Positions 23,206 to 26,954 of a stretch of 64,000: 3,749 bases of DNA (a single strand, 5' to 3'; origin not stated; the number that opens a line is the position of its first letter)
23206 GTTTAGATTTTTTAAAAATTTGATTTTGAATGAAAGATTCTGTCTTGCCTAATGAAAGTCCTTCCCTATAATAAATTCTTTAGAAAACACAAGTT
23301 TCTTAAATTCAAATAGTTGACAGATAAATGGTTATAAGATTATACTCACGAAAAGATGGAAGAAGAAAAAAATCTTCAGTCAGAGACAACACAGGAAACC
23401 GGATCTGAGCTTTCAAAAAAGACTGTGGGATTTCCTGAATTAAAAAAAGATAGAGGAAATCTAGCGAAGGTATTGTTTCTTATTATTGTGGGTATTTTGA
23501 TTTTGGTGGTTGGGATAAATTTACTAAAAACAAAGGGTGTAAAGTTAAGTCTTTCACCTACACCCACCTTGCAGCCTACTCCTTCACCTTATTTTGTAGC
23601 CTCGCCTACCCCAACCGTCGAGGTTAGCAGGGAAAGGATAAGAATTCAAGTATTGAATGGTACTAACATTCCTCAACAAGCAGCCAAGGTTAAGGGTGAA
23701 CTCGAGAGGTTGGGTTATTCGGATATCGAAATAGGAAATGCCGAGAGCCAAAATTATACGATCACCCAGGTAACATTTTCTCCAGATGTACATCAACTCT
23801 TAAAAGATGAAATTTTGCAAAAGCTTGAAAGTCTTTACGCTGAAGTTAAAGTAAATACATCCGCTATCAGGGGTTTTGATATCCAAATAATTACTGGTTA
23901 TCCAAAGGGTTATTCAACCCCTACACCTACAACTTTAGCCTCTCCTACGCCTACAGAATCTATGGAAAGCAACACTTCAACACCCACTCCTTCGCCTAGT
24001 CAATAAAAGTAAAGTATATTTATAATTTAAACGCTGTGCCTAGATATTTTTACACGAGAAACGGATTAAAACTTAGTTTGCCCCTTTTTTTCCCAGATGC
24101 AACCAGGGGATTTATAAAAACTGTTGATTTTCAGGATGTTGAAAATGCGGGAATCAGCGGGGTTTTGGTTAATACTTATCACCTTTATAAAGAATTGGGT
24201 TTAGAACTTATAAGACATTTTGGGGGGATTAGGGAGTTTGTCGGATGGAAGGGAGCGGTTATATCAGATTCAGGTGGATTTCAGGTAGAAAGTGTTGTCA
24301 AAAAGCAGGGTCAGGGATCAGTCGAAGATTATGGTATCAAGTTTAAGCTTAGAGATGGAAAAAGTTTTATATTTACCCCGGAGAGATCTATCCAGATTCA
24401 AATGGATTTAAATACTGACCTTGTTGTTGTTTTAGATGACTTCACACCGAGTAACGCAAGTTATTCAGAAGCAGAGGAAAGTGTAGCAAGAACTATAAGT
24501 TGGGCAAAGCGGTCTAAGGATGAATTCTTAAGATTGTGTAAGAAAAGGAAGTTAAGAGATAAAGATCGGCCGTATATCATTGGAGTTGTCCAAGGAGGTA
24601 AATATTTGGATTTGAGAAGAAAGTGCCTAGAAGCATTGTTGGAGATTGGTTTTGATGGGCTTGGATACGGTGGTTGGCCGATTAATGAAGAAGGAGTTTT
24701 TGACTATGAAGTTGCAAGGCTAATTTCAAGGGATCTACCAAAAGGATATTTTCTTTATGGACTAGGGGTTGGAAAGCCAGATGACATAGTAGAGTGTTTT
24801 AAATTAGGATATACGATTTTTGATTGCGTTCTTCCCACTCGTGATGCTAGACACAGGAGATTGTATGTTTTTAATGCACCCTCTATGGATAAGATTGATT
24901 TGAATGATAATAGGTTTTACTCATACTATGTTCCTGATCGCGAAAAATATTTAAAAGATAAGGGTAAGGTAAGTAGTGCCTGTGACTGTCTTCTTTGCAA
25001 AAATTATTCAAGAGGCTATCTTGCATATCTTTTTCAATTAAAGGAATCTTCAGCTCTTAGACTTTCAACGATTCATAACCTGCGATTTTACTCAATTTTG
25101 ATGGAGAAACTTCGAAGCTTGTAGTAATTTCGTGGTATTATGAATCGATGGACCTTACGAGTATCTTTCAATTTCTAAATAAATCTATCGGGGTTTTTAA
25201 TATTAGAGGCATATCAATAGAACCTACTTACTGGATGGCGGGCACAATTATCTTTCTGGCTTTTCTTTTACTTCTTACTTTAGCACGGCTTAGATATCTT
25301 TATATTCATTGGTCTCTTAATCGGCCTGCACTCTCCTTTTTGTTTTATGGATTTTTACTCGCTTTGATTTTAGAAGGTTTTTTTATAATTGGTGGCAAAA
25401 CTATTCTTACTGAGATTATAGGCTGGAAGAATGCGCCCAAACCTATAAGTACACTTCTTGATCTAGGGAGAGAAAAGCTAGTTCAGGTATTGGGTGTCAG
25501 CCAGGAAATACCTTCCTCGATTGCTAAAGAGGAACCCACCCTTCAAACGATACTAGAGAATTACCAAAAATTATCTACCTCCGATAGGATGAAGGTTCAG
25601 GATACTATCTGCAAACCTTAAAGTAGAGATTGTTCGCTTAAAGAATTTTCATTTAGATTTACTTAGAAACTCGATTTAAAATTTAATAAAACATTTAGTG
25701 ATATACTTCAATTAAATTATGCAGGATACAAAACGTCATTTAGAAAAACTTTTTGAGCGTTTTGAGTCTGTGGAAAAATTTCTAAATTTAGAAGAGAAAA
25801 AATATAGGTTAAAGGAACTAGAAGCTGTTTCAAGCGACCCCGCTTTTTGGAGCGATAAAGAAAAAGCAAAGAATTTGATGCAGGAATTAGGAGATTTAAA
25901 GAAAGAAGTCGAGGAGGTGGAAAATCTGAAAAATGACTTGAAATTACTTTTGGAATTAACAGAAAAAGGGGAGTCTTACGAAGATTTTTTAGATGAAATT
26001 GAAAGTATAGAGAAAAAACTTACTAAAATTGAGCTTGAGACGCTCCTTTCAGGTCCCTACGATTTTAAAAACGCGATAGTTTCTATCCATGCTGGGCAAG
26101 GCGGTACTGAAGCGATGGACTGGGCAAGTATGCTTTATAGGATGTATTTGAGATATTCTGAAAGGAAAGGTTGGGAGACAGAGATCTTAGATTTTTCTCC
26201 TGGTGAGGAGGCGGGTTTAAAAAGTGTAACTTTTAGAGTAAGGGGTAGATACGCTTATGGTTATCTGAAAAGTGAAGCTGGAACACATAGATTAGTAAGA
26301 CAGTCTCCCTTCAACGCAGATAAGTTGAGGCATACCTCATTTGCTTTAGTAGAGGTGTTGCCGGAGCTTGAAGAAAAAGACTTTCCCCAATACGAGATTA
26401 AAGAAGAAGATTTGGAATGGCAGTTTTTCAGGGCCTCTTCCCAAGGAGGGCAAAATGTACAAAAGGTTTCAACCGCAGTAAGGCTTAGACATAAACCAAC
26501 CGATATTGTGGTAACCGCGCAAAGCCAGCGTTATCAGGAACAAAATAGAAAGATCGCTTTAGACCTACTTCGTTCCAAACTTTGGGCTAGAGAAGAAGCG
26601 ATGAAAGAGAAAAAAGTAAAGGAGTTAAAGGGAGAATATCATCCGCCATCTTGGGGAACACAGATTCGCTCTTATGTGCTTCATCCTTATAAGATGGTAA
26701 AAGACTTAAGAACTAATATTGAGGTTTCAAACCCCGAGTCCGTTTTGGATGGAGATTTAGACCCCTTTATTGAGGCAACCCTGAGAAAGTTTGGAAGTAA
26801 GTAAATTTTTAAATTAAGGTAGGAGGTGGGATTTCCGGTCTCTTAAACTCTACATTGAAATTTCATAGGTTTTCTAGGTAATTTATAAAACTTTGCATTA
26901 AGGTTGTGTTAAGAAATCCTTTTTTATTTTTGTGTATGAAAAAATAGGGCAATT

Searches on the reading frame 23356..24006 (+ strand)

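Call 97: search_protein_families(library=pfam, proteins=[window:23356-24006:+], max_evalue=0.00001)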
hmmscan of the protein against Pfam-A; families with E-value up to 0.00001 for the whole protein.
window:23356-24006:+ (216 aa): 1 family
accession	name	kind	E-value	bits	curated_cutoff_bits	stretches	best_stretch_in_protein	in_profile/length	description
PF13399.11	LytR_C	-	1e-09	39.6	22.2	1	94-153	1-62/86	LytR cell envelope-related transcriptional attenuator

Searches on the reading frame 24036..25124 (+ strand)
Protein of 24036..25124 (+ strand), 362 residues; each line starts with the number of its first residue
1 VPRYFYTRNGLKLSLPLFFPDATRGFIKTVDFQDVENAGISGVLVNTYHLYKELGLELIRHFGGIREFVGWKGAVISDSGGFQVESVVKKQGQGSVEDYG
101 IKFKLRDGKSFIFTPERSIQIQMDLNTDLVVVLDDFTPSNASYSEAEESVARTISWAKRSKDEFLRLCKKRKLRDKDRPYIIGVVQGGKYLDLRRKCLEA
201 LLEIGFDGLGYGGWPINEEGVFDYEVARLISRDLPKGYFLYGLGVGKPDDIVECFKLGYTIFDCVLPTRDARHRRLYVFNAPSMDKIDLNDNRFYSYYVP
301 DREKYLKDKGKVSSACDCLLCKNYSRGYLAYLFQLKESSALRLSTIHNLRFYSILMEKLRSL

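Call 95: search_protein_families(library=pfam, proteins=[window:24036-25124:+], max_evalue=0.00001)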
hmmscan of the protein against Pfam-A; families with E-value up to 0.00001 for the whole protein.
window:24036-25124:+ (362 aa): 1 family
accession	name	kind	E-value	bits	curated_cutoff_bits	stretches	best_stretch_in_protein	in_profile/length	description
PF01702.25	TGT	-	8.6e-84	282.1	26.3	1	7-360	10-336/357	Queuine tRNA-ribosyltransferase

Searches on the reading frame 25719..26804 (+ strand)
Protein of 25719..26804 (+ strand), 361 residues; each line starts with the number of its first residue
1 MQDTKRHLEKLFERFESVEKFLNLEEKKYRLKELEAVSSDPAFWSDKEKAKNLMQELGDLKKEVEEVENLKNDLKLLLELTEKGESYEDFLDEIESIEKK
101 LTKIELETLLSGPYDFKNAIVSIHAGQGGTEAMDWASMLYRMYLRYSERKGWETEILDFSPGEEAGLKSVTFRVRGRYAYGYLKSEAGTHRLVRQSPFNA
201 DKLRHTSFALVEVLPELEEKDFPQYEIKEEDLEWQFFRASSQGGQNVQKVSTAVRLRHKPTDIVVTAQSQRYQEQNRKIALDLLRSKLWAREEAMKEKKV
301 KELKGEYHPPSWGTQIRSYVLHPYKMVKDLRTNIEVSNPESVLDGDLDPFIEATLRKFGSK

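Call 95: search_protein_families(library=pfam, proteins=[window:25719-26804:+], max_evalue=0.00001)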
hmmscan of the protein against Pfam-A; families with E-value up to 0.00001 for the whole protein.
window:25719-26804:+ (361 aa): 2 families
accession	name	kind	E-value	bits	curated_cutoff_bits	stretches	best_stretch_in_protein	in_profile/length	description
PF03462.23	PCRF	-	1e-56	192.2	24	1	29-211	3-194/194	PCRF domain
PF00472.26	RF-1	-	2.6e-32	111.6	35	1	225-331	5-116/116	RF-1 domain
